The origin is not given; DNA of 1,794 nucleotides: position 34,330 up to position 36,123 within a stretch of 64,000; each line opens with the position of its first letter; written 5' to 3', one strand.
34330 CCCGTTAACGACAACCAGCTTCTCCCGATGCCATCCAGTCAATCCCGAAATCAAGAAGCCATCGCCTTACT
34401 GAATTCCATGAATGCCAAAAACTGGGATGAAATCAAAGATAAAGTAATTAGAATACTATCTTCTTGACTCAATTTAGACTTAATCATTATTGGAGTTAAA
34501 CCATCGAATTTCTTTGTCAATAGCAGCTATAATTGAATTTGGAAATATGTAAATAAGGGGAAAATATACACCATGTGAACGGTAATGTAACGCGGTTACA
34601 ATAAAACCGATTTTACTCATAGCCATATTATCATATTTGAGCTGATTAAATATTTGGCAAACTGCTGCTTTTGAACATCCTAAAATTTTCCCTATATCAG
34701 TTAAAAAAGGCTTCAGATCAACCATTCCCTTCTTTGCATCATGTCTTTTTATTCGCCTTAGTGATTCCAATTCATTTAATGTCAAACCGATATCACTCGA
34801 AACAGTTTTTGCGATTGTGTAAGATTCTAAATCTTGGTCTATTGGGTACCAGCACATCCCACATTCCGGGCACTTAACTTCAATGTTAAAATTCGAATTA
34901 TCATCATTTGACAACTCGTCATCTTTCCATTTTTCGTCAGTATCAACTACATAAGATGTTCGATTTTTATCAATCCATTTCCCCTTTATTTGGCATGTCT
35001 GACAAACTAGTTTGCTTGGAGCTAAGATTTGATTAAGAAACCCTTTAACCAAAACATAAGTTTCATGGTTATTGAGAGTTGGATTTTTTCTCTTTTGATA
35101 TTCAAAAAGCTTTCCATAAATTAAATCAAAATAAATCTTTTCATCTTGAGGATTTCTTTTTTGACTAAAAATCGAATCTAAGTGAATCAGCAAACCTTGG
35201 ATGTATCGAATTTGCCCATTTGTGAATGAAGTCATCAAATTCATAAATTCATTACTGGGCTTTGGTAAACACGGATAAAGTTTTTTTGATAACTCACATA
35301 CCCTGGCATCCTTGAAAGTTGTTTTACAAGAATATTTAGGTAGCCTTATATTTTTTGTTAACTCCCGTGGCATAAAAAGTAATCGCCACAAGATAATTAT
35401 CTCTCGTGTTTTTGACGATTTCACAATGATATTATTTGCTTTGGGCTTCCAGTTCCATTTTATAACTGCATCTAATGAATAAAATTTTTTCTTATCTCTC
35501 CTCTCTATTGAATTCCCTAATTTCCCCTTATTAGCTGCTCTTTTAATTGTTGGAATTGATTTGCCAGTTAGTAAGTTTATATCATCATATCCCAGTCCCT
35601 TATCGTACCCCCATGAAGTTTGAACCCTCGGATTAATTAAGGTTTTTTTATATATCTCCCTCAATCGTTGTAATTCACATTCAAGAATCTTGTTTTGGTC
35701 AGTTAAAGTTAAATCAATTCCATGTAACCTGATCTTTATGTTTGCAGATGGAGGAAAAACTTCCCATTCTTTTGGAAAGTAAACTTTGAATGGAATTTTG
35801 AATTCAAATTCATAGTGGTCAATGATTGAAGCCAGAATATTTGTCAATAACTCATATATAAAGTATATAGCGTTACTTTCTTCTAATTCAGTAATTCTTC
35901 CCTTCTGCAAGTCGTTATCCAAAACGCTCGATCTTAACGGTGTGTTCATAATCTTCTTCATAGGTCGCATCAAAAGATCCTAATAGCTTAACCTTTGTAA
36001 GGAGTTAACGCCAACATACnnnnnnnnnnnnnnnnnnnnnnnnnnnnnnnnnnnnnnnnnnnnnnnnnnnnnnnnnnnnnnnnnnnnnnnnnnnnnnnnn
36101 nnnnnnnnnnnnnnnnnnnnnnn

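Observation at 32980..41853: About 8.8-kb PICI/satellite-like integrative element inserted in tRNA-Gln, bounded by perfect 52-bp direct repeats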

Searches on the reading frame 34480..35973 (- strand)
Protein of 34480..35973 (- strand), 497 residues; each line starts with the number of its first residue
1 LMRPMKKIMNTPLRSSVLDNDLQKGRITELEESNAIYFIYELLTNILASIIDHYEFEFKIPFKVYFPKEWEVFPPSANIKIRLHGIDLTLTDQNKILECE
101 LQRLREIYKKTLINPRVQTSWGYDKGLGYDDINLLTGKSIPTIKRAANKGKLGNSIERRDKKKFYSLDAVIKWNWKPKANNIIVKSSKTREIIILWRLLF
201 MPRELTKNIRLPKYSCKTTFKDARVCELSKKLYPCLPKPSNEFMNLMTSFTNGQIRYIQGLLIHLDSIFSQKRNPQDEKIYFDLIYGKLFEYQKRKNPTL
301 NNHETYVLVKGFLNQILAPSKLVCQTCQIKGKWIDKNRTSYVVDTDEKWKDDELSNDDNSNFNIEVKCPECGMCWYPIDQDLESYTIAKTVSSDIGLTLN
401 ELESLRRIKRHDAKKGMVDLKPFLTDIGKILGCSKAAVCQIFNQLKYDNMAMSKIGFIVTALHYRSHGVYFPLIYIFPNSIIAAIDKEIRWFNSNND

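Call 6: search_protein_families(library=pfam, proteins=[window:34480-35973:-], max_evalue=0.01)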
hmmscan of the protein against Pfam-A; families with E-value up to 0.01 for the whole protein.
window:34480-35973:- (497 aa): 0 families

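Call 7: search_protein_families(library=phrogs, proteins=[window:34480-35973:-], max_evalue=0.01)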
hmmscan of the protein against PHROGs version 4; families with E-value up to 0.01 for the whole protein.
window:34480-35973:- (497 aa): 0 families

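Call 9: search_protein_families(library=padloc, proteins=[window:34480-35973:-], max_evalue=0.01)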
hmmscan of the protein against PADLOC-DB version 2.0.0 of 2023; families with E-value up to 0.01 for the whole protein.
window:34480-35973:- (497 aa): 1 family
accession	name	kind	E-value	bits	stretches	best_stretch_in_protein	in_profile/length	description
PDLC04133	mad1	-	0.0099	14.2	0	130-173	9-50/60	mads_1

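Call 24: search_dna_similar(query=window:34480-35973:-, collection=phages, mode=protein, max_evalue=0.01, max_rows=15)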
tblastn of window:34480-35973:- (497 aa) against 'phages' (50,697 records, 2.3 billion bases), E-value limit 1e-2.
No match.

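Call 25: find_homologous_proteins(query=window:34480-35970:-, max_evalue=0.01)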
Query window:34480-35970:- (496 aa): 1 proteins with E <= 0.01 among 5043 candidates.
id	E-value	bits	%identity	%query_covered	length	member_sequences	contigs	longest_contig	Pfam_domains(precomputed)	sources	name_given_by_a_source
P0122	0.0e+0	1145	100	100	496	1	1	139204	-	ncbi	-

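Call 44: search_solved_structures(query=window:34480-35970:-, max_evalue=10)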
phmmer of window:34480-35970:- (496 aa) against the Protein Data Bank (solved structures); distinct sequences matched with E-value up to 10: 0.

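Call 68: search_protein_representatives(protein=window:34480-35970:-)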
Query: 496 residues. Proteins with E-value up to 0.001 (for the whole library): 3; up to 1e-10: 1; up to 1e-30: 1. The best 3 are listed.
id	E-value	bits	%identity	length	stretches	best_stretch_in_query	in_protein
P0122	0.0e+00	1145.1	100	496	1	1-496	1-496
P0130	7.1e-07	45.0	30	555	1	123-376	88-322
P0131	1.6e-04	37.2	34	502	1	123-271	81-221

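Call 73: find_encoding_contigs(protein=P0130, flank=10000, max_places=3)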
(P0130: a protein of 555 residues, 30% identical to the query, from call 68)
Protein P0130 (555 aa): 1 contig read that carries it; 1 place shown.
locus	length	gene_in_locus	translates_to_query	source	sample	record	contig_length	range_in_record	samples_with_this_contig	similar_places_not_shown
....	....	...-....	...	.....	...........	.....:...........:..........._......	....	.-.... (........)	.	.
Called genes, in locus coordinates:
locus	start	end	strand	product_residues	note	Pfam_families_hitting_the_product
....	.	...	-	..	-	?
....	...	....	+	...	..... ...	-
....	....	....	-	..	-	-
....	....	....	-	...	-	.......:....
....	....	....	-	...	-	-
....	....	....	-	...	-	-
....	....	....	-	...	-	-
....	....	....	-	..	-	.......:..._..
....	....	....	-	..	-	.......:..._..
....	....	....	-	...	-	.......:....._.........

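Call 74: find_encoding_contigs(protein=P0131, flank=10000, max_places=3)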
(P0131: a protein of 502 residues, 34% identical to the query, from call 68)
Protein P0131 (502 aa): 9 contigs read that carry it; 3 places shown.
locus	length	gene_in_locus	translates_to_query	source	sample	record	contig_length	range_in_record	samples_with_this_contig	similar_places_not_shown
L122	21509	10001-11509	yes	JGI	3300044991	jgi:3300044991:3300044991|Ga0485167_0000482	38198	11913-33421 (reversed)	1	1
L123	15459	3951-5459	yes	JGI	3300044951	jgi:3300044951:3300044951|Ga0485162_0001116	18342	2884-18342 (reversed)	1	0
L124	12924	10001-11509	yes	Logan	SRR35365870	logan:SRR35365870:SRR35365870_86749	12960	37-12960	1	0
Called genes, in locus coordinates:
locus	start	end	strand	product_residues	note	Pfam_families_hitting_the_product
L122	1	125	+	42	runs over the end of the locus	-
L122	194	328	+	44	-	-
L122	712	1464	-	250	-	PF04542:Sigma70_r2, PF04539:Sigma70_r3, PF04545:Sigma70_r4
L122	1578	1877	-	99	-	-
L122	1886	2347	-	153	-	PF05119:Terminase_4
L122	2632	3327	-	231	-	-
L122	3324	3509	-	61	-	-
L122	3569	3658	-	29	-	-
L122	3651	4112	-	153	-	PF02732:ERCC4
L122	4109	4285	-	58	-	-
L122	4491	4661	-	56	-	-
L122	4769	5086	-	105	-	-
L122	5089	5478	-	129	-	-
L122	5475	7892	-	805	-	PF01807:Zn_ribbon_DnaG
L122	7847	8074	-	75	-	-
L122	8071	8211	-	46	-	-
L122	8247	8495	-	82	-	-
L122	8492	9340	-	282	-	-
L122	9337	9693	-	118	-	-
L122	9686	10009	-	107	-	PF12844:HTH_19 (weak), PF01381:HTH_3, PF13560:HTH_31 (weak)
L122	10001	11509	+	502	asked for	-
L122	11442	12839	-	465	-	PF02899:Phage_int_SAM_1 (weak), PF13495:Phage_int_SAM_4 (weak), PF00589:Phage_integrase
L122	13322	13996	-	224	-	PF02653:BPD_transp_2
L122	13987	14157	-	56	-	PF02653:BPD_transp_2 (weak)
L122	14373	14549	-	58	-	-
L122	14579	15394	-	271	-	PF00005:ABC_tran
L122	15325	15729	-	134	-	PF00005:ABC_tran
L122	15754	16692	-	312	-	PF00532:Peripla_BP_1, PF13407:Peripla_BP_4, PF13377:Peripla_BP_3 (weak)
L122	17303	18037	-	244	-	PF01479:S4 (weak), PF01728:FtsJ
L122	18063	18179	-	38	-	-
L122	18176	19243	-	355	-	PF01207:Dus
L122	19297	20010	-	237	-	PF01427:Peptidase_M15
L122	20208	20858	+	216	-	PF07885:Ion_trans_2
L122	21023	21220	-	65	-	-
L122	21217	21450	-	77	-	-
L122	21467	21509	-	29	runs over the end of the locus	-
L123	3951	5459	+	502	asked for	-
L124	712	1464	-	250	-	PF04542:Sigma70_r2, PF04539:Sigma70_r3, PF04545:Sigma70_r4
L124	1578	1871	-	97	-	-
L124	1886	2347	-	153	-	PF05119:Terminase_4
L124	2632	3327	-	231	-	-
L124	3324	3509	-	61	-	-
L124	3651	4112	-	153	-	PF02732:ERCC4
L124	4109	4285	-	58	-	-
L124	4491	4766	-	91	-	-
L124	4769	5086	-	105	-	-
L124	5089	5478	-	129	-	-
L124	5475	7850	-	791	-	PF01807:Zn_ribbon_DnaG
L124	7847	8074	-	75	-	-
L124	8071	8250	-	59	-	-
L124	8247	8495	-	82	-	-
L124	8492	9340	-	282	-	-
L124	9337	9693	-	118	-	-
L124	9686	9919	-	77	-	PF12844:HTH_19 (weak), PF13560:HTH_31 (weak), PF01381:HTH_3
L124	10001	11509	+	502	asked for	-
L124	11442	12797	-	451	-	PF02899:Phage_int_SAM_1 (weak), PF13495:Phage_int_SAM_4 (weak), PF00589:Phage_integrase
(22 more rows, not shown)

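Call 81: predict_structure(protein=window:34480-35970:-)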
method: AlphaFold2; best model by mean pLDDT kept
length: 496 residues; sequences in the alignment: 1
mean_pLDDT: 33.4   pTM: 0.23
mean pLDDT of the five models: 33.4, 29.7, 27.9, 27.1, 26.5
residues with pLDDT >= 90: 0; 70-90: 0; 50-70: 17; < 50: 479
segments of 3 or more residues with pLDDT < 50: 1-283, 301-308, 313-496
pLDDT, mean of each block of 10 residues (from residue 1): 29 32 33 32 36 30 30 29 24 31 33 24 26 27 29 26 25 26 29 27 27 24 25 29 36 39 38 41 52 55 46 43 36 42 39 41 38 29 28 31 31 33 37 33 32 34 33 42 41 39
secondary structure, 60 per line:
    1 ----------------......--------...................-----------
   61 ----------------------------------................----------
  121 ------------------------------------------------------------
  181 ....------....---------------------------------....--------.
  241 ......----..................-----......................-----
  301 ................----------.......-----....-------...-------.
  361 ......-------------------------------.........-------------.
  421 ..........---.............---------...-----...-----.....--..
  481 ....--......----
elements in order: H17-22 H31-49 H95-110 E181-184 E191-194 H228-231 H240-246 H251-268 H274-295 H301-316 E327-333 E339-342 E360-366 H398-406 H420-430 H434-446 E456-458 E472-476 E479-484 E487-492

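Call 82: find_related_loci(query=A2, collection=metagenome_contigs, flank=10000)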
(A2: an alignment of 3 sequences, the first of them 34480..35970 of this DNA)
Query A2 (496 aa) in metagenome_contigs; peptide patterns used: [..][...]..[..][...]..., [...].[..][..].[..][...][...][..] (x = any residue, [..] = any of these).
600 stretches matched a pattern, but none encodes a relative of the query by tblastn (E <= 1e-3).

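Call 83: find_related_loci(query=A2, collection=viral_contigs, flank=10000)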
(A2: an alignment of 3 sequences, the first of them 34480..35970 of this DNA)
Query A2 (496 aa) in viral_contigs; peptide patterns used: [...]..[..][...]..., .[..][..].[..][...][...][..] (x = any residue, [..] = any of these).
295 stretches matched a pattern, but none encodes a relative of the query by tblastn (E <= 1e-3).

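Call 84: search_protein_families(library=phrogs, proteins=[L122:2632-3327:-, L122:8492-9340:-, L122:1578-1877:-, L122:5089-5478:-, L122:4769-5086:-, L122:9337-9693:-, L122:1886-2347:-, L122:5475-7892:-, L122:712-1464:-, L122:3651-4112:-], max_evalue=0.001)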
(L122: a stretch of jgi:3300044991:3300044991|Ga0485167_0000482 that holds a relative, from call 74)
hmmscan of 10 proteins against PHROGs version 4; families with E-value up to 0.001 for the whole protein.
L122:2632-3327:- (231 aa): 0 families

L122:8492-9340:- (282 aa): 5 families
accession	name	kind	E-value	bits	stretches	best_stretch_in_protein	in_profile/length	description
phrog_21315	-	unknown function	6.6e-15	56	1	13-217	22-209/415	-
phrog_4715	-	DNA, RNA and nucleotide metabolism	4.9e-11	42.7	1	16-206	164-354/630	ParB-like partition protein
phrog_17439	-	unknown function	3.6e-07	30.9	1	6-112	21-131/240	-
phrog_498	-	other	3.3e-06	26.9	1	15-98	51-135/633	DNA methyltransferase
phrog_620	-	DNA, RNA and nucleotide metabolism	7e-05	24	1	19-99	28-108/217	ParB-like partition protein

L122:1578-1877:- (99 aa): 0 families

L122:5089-5478:- (129 aa): 0 families

L122:4769-5086:- (105 aa): 0 families

L122:9337-9693:- (118 aa): 2 families
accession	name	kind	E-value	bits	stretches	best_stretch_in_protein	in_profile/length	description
phrog_66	-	integration and excision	2.4e-06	28.5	1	44-114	80-145/412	excisionase and transcriptional regulator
phrog_7735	-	integration and excision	0.00068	21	0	73-114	17-55/99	excisionase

L122:1886-2347:- (153 aa): 2 families
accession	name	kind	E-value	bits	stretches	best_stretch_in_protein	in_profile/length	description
phrog_83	-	head and packaging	4.3e-21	76.5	1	6-147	41-189/246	terminase small subunit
phrog_20620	-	head and packaging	0.00077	20.9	0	77-145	6-74/89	terminase small subunit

L122:5475-7892:- (805 aa): 13 families
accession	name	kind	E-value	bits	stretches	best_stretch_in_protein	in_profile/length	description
phrog_10537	-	unknown function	1.2e-43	150.2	1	335-783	750-1194/1229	-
phrog_29234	-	unknown function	1.3e-21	77.4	1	419-743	461-783/887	-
phrog_239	-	DNA, RNA and nucleotide metabolism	1.1e-20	75.2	1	43-290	43-317/801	DNA primase/helicase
phrog_6088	-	DNA, RNA and nucleotide metabolism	8.4e-19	68.5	1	119-357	155-349/772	DNA primase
phrog_47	-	DNA, RNA and nucleotide metabolism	6.2e-12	45.9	1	41-99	50-110/947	DNA primase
phrog_26824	-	unknown function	1.5e-10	40.8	1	41-368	26-365/868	-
phrog_19930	-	DNA, RNA and nucleotide metabolism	2.3e-10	40.4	1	553-766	612-825/865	DNA polymerase/primase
phrog_18097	-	DNA, RNA and nucleotide metabolism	1e-09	39.3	1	21-122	10-117/199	DNA primase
phrog_11992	-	unknown function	2e-08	35.7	1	16-96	2-79/177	-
phrog_6444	-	DNA, RNA and nucleotide metabolism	7.7e-08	32.6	1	20-112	12-105/577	DNA primase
phrog_360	-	DNA, RNA and nucleotide metabolism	5.3e-07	30.8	1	41-83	28-70/133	DNA primase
phrog_510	-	DNA, RNA and nucleotide metabolism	1.4e-06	28.3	1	45-156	48-135/667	DNA primase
phrog_5311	-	DNA, RNA and nucleotide metabolism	0.00021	20.7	1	43-91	100-150/692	helicase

L122:712-1464:- (250 aa): 3 families
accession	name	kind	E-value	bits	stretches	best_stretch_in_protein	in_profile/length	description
phrog_351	-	transcription regulation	9.8e-45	154.5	1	15-243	502-727/928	RNA polymerase sigma factor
phrog_21612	-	transcription regulation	1.1e-06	28.5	1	8-115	6-112/600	RNA polymerase sigma factor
phrog_36098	-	transcription regulation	0.00075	20.2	1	34-141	35-142/223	RNA polymerase sigma factor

L122:3651-4112:- (153 aa): 1 family
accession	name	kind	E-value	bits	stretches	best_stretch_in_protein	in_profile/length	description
phrog_3490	-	DNA, RNA and nucleotide metabolism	7.5e-17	62.9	1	1-132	7-162/175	ERCC4-type nuclease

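Call 94: search_protein_families(library=pfam, proteins=[P0130, P0131], max_evalue=0.5)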
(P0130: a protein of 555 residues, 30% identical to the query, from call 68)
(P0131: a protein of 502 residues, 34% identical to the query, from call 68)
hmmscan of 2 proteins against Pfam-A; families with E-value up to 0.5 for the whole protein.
P0130 (555 aa): 9 families
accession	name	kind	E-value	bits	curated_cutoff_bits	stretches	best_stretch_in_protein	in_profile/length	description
PF25206.1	DUF7836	-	0.00022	21.5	26.7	1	310-332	7-29/59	Domain of unknown function (DUF7836)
PF01155.25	HypA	-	0.0015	19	28.9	1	242-320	50-96/112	Hydrogenase/urease nickel incorporation, metallochaperone, hypA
PF10955.13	Fin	-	0.0017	19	23.7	1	261-327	3-68/76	Anti-sigma-F factor Fin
PF24441.1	DUF7560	-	0.051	13.7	27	0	262-271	5-14/44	Family of unknown function (DUF7560)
PF08274.17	Zn_Ribbon_YjdM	-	0.12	12.9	30.8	1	311-320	20-29/30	PhnA Zinc-Ribbon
PF00301.25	Rubredoxin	-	0.16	12.4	23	0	255-270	27-42/47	Rubredoxin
PF14311.12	DUF4379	-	0.19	12.4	24.5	1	309-326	26-43/56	Probable Treble clef zinc finger domain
PF23499.1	YnfU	-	0.24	11.8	27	0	301-318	5-24/49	YnfU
PF13248.11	Zn_ribbon_3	-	0.39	10.7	27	0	312-318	4-10/26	zinc-ribbon domain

P0131 (502 aa): 4 families
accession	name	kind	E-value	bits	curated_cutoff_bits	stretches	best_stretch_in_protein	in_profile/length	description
PF13717.11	Zn_ribbon_4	-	0.032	14.6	30.3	1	315-331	5-21/36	zinc-ribbon domain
PF13338.12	AbiEi_4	-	0.071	13.7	25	1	81-112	11-41/49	Transcriptional regulator, AbiEi antitoxin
PF01371.25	Trp_repressor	-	0.083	13.4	27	1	35-103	2-69/88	Trp repressor protein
PF12964.13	DUF3853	-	0.21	12.2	22.1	0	86-111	49-74/97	Protein of unknown function (DUF3853)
